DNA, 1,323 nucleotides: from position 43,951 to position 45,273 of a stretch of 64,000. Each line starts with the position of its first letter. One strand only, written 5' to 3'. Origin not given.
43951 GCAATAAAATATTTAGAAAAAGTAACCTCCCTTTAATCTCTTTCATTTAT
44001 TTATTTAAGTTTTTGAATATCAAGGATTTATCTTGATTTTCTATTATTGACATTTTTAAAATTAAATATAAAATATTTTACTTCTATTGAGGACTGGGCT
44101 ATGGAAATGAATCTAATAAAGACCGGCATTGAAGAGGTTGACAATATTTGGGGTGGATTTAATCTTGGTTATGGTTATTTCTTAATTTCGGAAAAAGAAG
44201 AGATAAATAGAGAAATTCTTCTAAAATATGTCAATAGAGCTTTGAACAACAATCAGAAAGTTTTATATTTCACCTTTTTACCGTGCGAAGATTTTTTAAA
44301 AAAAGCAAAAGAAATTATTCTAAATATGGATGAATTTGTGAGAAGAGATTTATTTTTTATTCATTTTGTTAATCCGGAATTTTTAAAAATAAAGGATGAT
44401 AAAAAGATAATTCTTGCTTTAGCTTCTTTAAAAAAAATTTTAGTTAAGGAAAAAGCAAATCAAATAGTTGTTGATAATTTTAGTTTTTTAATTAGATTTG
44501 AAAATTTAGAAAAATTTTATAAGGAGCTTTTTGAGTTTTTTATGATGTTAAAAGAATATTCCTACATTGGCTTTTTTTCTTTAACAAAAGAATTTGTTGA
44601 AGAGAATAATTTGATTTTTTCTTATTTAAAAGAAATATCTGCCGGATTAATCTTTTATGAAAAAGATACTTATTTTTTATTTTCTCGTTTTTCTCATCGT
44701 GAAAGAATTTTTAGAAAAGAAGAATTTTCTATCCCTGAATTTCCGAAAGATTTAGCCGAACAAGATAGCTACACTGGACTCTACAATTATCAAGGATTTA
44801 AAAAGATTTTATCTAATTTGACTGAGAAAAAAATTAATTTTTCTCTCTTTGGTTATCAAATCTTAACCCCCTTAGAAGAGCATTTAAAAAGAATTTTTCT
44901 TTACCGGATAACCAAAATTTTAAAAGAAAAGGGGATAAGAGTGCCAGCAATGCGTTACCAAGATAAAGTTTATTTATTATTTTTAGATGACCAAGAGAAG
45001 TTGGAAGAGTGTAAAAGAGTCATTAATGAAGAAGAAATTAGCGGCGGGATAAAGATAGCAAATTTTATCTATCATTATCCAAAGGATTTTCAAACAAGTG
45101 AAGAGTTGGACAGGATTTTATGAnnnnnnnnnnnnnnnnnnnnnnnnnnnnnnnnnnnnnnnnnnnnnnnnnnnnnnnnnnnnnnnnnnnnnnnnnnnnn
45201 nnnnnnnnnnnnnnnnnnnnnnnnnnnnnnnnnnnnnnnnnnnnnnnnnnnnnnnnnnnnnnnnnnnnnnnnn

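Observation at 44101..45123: Pseudo-ATPase (KaiC/RecA-like, Walker A lost) fused to a degenerate GGDEF-like domain, heading the EPS operon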

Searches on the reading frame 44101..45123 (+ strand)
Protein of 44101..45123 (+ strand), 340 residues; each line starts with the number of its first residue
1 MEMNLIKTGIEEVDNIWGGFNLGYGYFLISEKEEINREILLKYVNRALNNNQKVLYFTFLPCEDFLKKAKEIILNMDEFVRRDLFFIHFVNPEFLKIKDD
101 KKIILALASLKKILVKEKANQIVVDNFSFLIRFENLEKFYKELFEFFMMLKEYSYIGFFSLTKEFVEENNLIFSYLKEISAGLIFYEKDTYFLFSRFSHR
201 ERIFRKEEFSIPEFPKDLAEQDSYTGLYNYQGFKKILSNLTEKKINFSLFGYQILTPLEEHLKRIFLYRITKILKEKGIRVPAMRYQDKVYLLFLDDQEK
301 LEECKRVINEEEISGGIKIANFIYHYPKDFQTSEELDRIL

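Call 3: search_protein_families(library=pfam, proteins=[window:44101-45123:+], max_evalue=1)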
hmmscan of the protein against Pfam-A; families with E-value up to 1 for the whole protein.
window:44101-45123:+ (340 aa): 2 families
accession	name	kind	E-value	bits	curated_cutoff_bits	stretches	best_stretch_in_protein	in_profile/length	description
PF06745.19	ATPase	-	8.5e-07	29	26.6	1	6-188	1-189/231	KaiC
PF13721.11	SecD-TM1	-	0.21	12.5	30.5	0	262-310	45-93/103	SecD export protein N-terminal TM region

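Call 4: search_protein_families(library=ncbifam, proteins=[window:44101-45123:+], max_evalue=1)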
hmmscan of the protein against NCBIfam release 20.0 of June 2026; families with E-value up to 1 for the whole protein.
window:44101-45123:+ (340 aa): 1 family
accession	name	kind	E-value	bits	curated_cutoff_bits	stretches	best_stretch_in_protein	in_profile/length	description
NF006799.0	PRK09302.1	equivalog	1.1e-07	30.9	408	1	4-165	253-411/515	circadian clock protein KaiC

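Call 5: find_homologous_proteins(query=window:44101-45123:+, max_evalue=0.001)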
Query window:44101-45123:+ (340 aa): 10 proteins with E <= 0.001 among 4422 candidates.
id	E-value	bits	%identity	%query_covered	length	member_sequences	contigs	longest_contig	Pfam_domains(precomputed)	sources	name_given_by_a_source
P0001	4.9e-214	728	100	99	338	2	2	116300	PF06745.20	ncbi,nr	ncbi:MAG: hypothetical protein N2323_01465 [candidate division WOR-3 bacterium]|nr:hypothetical prot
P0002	1.7e-177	608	83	100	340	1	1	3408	-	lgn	-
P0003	4.9e-169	580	77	100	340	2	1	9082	PF06745.20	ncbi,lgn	ncbi:MAG: ATPase domain-containing protein [candidate division WOR-3 bacterium]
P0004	2.3e-167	574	76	100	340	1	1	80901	-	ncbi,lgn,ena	-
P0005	1.4e-166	572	76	100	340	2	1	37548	PF06745.20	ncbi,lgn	-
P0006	4.4e-166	570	76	100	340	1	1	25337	PF06745.20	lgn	-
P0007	6.3e-162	556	76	100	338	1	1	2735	PF06745.20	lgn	-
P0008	1.6e-155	535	72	100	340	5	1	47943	PF06745.20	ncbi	ncbi:MAG: hypothetical protein ABIK90_00010 [candidate division WOR-3 bacterium]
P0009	4.9e-134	465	64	100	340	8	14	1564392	-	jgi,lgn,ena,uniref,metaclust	jgi:hypothetical protein|uniref:Uncharacterized protein n=1 Tax=candidate division WOR-3 bacterium T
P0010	1.0e-132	460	63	100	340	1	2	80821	PF06745.20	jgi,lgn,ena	-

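Call 6: search_solved_structures(query=window:44101-45123:+, max_evalue=10, show_alignments=3)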
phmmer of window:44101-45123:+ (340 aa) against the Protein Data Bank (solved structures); distinct sequences matched with E-value up to 10: 9.
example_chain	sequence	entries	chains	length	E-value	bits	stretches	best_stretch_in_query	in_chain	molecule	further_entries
8zn5_B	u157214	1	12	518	2e-06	30.6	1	6-184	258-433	KaiC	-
8zn6_F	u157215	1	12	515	0.00011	24.9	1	6-185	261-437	KaiC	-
5jwq_A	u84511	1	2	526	0.00038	23.1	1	6-184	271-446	Circadian clock protein kinase KaiC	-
7dy1_A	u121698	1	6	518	0.00049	22.7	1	6-184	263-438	Circadian clock protein kinase KaiC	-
4o0m_A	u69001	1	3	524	0.00051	22.7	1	6-184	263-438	Circadian clock protein kinase KaiC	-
8jon_A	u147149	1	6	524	0.00054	22.6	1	6-183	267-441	Circadian clock oscillator protein KaiC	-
7jzu_A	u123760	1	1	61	0.29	13.6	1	267-312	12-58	LCB1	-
7jzl_E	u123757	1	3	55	0.45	13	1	267-311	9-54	LCB1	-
2iqt_A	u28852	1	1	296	1.3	11.5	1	126-192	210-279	Fructose-bisphosphate aldolase class 1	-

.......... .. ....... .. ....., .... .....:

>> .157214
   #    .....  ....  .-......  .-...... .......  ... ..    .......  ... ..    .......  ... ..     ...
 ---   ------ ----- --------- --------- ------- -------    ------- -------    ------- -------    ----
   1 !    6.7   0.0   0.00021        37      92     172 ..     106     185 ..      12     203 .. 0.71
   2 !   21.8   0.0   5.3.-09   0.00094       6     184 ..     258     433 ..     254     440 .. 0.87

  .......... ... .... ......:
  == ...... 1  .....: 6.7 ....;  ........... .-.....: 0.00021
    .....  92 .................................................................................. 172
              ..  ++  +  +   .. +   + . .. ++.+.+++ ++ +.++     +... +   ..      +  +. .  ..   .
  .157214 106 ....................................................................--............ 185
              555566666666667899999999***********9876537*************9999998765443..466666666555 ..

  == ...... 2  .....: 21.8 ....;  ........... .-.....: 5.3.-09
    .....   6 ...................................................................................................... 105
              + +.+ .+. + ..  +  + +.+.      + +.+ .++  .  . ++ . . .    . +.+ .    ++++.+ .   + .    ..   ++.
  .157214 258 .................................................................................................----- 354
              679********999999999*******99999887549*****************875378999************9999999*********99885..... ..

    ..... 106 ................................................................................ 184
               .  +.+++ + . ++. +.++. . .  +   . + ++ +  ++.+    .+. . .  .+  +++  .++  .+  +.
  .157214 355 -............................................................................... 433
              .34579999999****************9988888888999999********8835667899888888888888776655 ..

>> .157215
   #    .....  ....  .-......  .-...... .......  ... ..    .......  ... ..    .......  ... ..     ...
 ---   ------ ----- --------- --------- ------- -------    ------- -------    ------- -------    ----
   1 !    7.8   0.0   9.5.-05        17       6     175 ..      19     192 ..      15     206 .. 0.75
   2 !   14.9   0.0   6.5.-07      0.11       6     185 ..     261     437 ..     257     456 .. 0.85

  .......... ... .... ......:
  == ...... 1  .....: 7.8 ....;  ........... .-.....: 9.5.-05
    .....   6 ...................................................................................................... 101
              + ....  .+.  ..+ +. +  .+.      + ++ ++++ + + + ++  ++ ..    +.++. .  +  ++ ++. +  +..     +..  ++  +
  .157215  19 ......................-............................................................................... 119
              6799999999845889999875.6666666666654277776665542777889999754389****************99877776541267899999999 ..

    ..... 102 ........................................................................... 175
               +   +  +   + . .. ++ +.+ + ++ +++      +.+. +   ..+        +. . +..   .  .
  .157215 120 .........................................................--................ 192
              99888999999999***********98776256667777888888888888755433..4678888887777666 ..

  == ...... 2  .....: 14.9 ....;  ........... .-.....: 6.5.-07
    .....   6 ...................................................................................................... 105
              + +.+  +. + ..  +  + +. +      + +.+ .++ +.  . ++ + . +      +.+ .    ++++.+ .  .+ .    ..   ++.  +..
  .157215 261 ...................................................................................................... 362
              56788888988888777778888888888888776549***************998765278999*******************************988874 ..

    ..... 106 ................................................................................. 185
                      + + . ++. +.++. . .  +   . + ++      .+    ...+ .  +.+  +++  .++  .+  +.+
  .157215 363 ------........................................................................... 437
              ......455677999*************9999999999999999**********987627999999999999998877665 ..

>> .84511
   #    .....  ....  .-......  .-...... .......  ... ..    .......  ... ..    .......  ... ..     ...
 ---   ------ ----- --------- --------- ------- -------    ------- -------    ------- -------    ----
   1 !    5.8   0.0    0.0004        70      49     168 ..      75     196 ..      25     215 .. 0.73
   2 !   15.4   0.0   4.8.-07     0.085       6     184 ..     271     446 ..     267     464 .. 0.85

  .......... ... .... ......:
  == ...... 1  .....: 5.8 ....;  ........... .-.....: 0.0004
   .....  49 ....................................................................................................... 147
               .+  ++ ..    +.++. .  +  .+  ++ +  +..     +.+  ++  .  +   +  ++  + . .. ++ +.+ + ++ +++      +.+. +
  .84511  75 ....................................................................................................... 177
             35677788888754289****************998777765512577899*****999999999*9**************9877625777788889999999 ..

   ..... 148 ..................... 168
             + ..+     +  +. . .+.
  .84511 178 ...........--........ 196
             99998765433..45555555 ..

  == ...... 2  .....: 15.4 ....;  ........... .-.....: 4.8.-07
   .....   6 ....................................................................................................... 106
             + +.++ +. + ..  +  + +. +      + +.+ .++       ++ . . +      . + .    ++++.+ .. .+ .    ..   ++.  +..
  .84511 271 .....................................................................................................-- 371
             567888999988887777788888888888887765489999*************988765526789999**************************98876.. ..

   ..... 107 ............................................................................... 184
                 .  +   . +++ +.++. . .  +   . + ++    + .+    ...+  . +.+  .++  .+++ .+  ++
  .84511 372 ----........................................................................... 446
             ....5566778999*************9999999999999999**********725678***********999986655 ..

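Call 12: find_encoding_contigs(protein=P0009, flank=9000, max_places=3)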
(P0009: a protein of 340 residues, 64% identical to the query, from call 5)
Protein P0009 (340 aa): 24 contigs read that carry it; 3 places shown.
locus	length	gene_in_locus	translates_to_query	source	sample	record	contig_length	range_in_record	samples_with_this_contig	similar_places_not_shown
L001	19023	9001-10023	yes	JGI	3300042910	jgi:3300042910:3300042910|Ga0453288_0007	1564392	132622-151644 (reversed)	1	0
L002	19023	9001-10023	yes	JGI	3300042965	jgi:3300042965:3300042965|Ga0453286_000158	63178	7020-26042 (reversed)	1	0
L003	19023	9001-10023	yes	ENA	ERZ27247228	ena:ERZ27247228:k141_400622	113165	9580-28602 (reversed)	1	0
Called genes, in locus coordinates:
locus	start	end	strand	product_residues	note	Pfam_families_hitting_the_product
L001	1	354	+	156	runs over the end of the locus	PF00177:Ribosomal_S7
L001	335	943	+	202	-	PF00117:GATase, PF07722:Peptidase_C26 (weak)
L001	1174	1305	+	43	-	-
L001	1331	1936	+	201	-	-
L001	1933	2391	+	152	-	PF01584:CheW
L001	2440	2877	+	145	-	PF00572:Ribosomal_L13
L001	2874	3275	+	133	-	PF00380:Ribosomal_S9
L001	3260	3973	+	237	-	PF00318:Ribosomal_S2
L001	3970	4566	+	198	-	PF00889:EF_TS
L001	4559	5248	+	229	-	PF00696:AA_kinase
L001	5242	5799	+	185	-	PF01765:RRF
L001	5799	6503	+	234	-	PF01255:Prenyltransf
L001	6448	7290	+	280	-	PF01148:CTP_transf_1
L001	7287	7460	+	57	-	-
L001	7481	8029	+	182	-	PF01966:HD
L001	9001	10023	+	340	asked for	-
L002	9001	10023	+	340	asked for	-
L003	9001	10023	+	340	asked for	-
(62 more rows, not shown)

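Call 13: find_encoding_contigs(protein=P0008, flank=9000, max_places=2)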
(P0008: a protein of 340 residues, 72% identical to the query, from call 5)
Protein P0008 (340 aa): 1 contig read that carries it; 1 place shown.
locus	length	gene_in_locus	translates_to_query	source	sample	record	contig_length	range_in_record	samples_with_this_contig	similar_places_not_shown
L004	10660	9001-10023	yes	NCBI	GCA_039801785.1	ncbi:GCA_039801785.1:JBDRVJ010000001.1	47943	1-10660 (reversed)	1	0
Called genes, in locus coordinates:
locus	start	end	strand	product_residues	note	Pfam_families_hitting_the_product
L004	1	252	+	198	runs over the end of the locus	PF00117:GATase, PF07722:Peptidase_C26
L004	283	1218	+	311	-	-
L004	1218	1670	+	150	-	PF01584:CheW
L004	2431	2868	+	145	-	PF00572:Ribosomal_L13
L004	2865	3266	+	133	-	PF00380:Ribosomal_S9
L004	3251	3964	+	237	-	PF00318:Ribosomal_S2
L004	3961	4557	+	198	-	PF00889:EF_TS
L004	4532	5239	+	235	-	PF00696:AA_kinase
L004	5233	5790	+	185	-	PF01765:RRF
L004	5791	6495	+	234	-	PF01255:Prenyltransf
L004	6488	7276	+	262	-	PF01148:CTP_transf_1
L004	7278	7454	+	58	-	-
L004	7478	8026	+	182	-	PF01966:HD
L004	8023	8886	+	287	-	PF02091:tRNA-synt_2e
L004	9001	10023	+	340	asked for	PF06745:ATPase (faint)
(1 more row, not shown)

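Call 17: predict_structure(alignment_id=A1)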
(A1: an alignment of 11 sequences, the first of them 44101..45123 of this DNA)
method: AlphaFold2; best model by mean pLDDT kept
length: 340 residues; sequences in the alignment: 11
mean_pLDDT: 80.8   pTM: 0.55
mean pLDDT of the five models: 80.8, 62.0, 54.1, 51.7, 49.0
residues with pLDDT >= 90: 89; 70-90: 202; 50-70: 28; < 50: 21
segments of 3 or more residues with pLDDT < 50: 1-6, 197-208
pLDDT, mean of each block of 10 residues (from residue 1): 45 54 82 90 90 91 90 92 89 73 84 85 89 77 84 87 89 77 74 53 37 77 82 89 89 88 84 83 89 88 90 83 90 84
secondary structure, 60 per line:
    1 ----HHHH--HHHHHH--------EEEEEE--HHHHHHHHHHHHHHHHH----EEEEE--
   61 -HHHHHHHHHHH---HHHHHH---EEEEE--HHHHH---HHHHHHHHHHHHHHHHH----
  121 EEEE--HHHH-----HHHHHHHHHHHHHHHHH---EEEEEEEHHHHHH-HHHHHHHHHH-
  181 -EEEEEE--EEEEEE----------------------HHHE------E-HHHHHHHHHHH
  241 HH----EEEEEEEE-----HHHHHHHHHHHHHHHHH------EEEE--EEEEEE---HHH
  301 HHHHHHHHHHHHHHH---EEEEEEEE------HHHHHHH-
elements in order: H5-8 H11-16 E25-30 H33-49 E54-58 H62-72 H76-81 E85-89 H92-96 H100-116 E121-124 H127-130 H136-152 E156-162 H163-168 H170-179 E182-187 E190-195 H230-242 E247-254 H260-276 E283-286 E289-294 H298-315 E319-326 H333-339

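Call 19: fold_search(model_id=the predicted structure, library=pdb)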
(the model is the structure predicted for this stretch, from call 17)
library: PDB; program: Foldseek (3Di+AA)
matches with E <= 10: 1802; with E <= 0.001: 530
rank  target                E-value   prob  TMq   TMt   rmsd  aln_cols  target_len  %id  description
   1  8fwj_A                6.6e-10  1.00  0.42  0.27  24.0       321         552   13  Structure of dodecameric KaiC-RS-S413E/S414E complexed with KaiB-RS solved by cryo-EM (released 2023-03-22)
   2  8zn5_J                2.8e-09  1.00  0.40  0.31   4.8       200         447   18  Crystal Structure of Designed Clock Protein KaiC (released 2025-04-16)
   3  7s65_B                2.9e-09  1.00  0.43  0.32   4.2       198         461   17  Compressed conformation of nighttime state KaiC (released 2021-09-22)
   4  4yds                  3.1e-09  1.00  0.41  0.59   4.5       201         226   16  FlaH from Sulfolobus acidocaldarius with ATP and Mg-Ion (released 2015-11-11)
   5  8fwi_A                6.4e-09  1.00  0.40  0.26  24.3       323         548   13  Structure of dodecameric KaiC-RS-S413E/S414E solved by cryo-EM (released 2023-03-22)
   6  8zn5_B                6.8e-09  1.00  0.40  0.31   4.4       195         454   19  Crystal Structure of Designed Clock Protein KaiC (released 2025-04-16)
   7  8zn5_F                1.3e-08  1.00  0.40  0.31   4.2       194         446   18  Crystal Structure of Designed Clock Protein KaiC (released 2025-04-16)
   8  8dba_K                1.5e-08  1.00  0.41  0.28  23.4       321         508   14  Crystal structure of dodecameric KaiC (released 2023-03-22)
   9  7s67_A                2.1e-08  1.00  0.42  0.31   4.7       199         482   18  Extended conformation of daytime state KaiC (released 2021-09-22)
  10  7s65_A                2.7e-08  1.00  0.46  0.35   3.2       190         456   18  Compressed conformation of nighttime state KaiC (released 2021-09-22)
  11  8zn5_C                2.8e-08  1.00  0.40  0.30   4.5       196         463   18  Crystal Structure of Designed Clock Protein KaiC (released 2025-04-16)
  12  8db3_B                3.0e-08  1.00  0.37  0.29   4.3       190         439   14  Crystal structure of KaiC with truncated C-terminal coiled-coil domain (released 2023-03-22)
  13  8zn5_D                3.2e-08  1.00  0.40  0.31   4.4       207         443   19  Crystal Structure of Designed Clock Protein KaiC (released 2025-04-16)
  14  8zn5_G                3.4e-08  1.00  0.39  0.30   3.3       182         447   20  Crystal Structure of Designed Clock Protein KaiC (released 2025-04-16)
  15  8zn6_J                3.4e-08  1.00  0.43  0.32   4.6       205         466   18  Crystal Structure of Designed Clock Protein KaiC (released 2025-04-16)
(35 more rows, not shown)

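Call 30: find_related_loci(query=A3, collection=genome_contigs, flank=10000)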
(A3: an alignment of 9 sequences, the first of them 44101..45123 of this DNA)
Query A3 (340 aa) in genome_contigs; peptide patterns used: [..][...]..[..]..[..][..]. (x = any residue, [..] = any of these).
59 stretches matched a pattern; 6 encode a relative of the query (tblastn E <= 1e-3); 6 distinct loci.
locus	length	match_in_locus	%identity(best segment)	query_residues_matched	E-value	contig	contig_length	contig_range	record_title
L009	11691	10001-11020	77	1-340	1e-176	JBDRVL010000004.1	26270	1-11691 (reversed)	MAG: candidate division WOR-3 bacterium isolate ZZQ_201803_bins_75 ZZQ_201803_bins_75_scaffold_4, whole genome shotgun s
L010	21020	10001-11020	76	1-340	3e-175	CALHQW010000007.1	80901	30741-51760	MAG: uncultured bacterium isolate S1_Bin_METABAT__176_1 genome assembly, contig: c_000001282605, whole genome shotgun se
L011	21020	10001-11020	76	1-340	3e-173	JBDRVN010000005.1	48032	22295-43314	MAG: candidate division WOR-3 bacterium isolate JZ-2_201705_bins_9 JZ-2_201705_bins_9_scaffold_5, whole genome shotgun s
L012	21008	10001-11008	64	1-336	3e-140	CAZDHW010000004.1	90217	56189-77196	MAG TPA_asm: uncultured bacterium isolate SRP104967_co1_12 genome assembly, contig: NODE_56_length_90217_cov_32.409674,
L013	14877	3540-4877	33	6-340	5e-13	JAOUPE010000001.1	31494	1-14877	MAG: candidate division WOR-3 bacterium isolate 8_1_Oct_SF_Bin39 8_1_Oct_SF_Bin39_scaffold_497_c1, whole genome shotgun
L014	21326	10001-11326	31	6-340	2e-11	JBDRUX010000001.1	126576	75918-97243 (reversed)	MAG: candidate division WOR-3 bacterium isolate SZTDM-2_201709_bins_204 SZTDM-2_201709_bins_204_scaffold_1, whole genome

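Call 48: search_protein_families(library=pfam, proteins=[L013:3525-4898:+, L014:9980-11338:+], max_evalue=1)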
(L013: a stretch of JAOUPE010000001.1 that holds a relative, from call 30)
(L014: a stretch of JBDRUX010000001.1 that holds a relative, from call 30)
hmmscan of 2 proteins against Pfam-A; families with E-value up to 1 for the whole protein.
L013:3525-4898:+ (457 aa): 6 families
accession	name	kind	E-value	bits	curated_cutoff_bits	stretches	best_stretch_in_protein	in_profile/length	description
PF06745.19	ATPase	-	1.8e-20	73.8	26.6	1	7-204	2-196/231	KaiC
PF03796.21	DnaB_C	-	2.4e-05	24.3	27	1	6-66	2-63/255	DnaB-like helicase C terminal domain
PF13481.12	AAA_25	-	0.0002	21.5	27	1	14-145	23-161/195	AAA domain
PF13173.12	AAA_14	-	0.0029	18.1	27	1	24-70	3-48/129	AAA domain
PF25199.1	nSTAND_NTPase5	-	0.016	15.5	34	1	22-73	40-92/145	Novel STAND NTPase 5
PF01166.23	TSC22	-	0.17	12.5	30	0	144-168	15-39/57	TSC-22/dip/bun family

L014:9980-11338:+ (452 aa): 12 families
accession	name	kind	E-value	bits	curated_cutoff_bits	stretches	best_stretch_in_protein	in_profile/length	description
PF06745.19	ATPase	-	5.2e-23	82.1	26.6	1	9-200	2-200/231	KaiC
PF13481.12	AAA_25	-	6.3e-09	36.2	27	1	15-157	22-179/195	AAA domain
PF03796.21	DnaB_C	-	4.3e-05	23.5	27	1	8-73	2-69/255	DnaB-like helicase C terminal domain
PF25199.1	nSTAND_NTPase5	-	0.00059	20.1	34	1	24-74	40-90/145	Novel STAND NTPase 5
PF01637.24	ATPase_2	-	0.002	18.4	33.2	1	27-149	22-140/225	ATPase domain predominantly from Archaea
PF13173.12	AAA_14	-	0.0062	17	27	1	26-90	3-68/129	AAA domain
PF13401.12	AAA_22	-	0.063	14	27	1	28-131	8-96/130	AAA domain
PF13238.12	AAA_18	-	0.082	13.8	29.4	1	29-130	2-82/128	AAA domain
PF00154.27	RecA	-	0.13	12.2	27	1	20-66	47-93/262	recA bacterial DNA recombination protein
PF19993.5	DO-GTPase2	-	0.16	12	27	0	373-449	146-222/226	Double-GTPase 2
PF15036.11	IL34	-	0.2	12.2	27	1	362-418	68-124/158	Interleukin 34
PF16575.11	CLP1_P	-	0.26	11.5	26.6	0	32-58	1-27/188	mRNA cleavage and polyadenylation factor CLP1 P-loop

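Call 66: find_related_loci(query=A3, collection=metagenome_contigs, flank=8000)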
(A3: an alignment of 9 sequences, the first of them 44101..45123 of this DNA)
Query A3 (340 aa) in metagenome_contigs; peptide patterns used: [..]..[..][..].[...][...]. (x = any residue, [..] = any of these).
116 stretches matched a pattern; 8 encode a relative of the query (tblastn E <= 1e-3); 8 distinct loci.
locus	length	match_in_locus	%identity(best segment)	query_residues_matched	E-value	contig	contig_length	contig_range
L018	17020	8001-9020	64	1-340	2e-142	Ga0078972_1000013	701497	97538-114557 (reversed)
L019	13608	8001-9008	64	1-336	2e-140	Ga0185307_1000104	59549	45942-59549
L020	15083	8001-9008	63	1-336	2e-132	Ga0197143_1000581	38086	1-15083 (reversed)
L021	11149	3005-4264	30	6-340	5e-14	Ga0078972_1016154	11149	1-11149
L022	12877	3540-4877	33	6-340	4e-13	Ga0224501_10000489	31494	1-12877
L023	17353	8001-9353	33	6-340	9e-13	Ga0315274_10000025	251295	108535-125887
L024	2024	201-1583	20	6-339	1e-10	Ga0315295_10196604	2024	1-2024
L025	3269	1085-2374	28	6-340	2e-9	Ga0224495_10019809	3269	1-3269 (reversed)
